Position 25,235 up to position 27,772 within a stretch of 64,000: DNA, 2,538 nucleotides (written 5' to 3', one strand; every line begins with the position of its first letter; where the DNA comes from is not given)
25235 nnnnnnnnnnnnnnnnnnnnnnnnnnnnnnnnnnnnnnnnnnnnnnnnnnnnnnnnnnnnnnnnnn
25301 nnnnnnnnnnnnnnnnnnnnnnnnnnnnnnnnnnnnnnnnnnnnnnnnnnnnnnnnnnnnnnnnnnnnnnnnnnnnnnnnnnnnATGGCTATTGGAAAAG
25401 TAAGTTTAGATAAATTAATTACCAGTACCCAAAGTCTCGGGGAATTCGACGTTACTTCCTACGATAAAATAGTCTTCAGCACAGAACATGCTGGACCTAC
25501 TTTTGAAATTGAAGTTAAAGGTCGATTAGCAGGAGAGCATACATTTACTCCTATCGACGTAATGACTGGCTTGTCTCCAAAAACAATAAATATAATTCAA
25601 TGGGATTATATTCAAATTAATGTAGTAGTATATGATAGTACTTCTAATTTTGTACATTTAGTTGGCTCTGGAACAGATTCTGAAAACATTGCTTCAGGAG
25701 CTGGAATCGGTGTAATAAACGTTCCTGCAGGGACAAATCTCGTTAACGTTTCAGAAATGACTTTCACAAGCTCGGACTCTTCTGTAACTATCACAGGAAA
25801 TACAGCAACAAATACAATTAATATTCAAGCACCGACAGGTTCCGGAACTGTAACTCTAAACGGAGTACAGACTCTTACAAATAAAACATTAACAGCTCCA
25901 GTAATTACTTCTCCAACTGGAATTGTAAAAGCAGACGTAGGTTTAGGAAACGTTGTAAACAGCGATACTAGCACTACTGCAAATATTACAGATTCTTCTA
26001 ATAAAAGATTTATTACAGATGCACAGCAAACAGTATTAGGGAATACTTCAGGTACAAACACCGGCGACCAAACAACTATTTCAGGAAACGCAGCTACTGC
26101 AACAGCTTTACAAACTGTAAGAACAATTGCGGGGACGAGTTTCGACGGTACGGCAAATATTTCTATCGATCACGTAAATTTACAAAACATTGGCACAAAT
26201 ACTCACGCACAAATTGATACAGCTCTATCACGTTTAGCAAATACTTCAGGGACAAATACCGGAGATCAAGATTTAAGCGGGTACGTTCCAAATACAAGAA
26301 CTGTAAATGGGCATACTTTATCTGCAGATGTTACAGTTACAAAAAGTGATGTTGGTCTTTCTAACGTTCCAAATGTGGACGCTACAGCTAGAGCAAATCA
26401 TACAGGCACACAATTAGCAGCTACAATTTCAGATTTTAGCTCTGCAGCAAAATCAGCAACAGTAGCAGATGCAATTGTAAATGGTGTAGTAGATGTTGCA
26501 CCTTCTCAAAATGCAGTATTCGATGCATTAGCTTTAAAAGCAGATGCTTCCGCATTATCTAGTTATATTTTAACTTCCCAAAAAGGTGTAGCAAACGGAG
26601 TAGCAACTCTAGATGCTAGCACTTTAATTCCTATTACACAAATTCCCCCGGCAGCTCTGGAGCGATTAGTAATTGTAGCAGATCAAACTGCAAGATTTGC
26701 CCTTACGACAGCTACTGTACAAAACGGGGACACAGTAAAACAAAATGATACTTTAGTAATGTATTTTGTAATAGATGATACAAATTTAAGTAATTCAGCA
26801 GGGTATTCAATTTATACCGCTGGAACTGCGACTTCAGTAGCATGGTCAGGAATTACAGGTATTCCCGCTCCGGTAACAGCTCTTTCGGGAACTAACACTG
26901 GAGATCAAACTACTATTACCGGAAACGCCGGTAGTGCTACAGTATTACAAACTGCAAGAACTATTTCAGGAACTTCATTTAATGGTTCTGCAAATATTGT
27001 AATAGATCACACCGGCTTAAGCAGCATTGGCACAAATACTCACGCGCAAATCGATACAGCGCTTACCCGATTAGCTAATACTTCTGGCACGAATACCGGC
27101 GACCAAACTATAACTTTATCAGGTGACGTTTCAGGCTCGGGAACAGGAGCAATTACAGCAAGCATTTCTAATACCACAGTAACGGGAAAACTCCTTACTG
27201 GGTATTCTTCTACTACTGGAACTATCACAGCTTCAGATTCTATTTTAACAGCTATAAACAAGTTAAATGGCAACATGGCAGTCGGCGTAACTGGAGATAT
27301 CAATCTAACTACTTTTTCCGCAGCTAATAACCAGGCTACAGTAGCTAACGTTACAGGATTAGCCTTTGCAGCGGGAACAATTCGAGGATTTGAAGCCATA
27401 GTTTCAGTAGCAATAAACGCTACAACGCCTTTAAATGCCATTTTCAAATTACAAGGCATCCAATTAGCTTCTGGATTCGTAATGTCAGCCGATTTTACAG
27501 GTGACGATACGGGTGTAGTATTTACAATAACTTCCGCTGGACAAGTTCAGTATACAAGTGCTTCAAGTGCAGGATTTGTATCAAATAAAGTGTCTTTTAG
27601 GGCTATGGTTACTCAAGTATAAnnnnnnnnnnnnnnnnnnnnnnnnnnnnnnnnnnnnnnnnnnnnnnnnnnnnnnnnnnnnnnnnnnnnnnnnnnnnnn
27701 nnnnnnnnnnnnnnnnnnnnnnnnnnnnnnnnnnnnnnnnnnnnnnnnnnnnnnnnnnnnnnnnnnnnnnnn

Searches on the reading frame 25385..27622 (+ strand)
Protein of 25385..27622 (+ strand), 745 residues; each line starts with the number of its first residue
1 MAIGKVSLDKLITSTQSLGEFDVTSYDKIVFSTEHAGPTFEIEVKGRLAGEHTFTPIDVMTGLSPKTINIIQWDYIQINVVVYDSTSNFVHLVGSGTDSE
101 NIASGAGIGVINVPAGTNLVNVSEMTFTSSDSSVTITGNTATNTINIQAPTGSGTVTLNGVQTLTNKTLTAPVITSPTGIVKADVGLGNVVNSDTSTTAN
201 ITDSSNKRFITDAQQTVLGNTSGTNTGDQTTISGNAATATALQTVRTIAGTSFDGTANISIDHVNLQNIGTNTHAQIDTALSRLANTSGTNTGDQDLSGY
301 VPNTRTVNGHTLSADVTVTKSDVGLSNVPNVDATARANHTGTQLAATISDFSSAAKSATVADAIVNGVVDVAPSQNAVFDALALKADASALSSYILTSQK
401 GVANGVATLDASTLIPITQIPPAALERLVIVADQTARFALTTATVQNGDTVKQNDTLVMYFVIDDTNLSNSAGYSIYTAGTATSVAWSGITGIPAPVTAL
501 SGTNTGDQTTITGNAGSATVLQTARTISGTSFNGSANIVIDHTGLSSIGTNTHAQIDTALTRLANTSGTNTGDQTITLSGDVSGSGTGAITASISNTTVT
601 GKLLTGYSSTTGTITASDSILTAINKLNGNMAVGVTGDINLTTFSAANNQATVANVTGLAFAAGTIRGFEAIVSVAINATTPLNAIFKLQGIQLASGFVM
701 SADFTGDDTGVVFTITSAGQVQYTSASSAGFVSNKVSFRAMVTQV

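Call 46: search_protein_families(library=phrogs, proteins=[window:25385-27622:+], max_evalue=0.001)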
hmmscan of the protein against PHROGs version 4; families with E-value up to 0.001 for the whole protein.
window:25385-27622:+ (745 aa): 6 families
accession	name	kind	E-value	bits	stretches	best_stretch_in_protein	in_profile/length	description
phrog_6722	-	tail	2.2e-09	37.3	1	223-267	314-358/974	tail fiber protein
phrog_454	-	tail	6.4e-07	28.8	2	221-445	930-1153/1376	tail fiber protein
phrog_37852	-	unknown function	1e-05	25.4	1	480-568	145-230/397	-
phrog_26292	-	tail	1.1e-05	24.5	2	471-571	24-128/1190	tail fiber protein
phrog_7389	-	tail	0.00027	20.6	1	393-447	432-488/732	tail fiber protein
phrog_1833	-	tail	0.00048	20.8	0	212-280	192-260/322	tail fiber protein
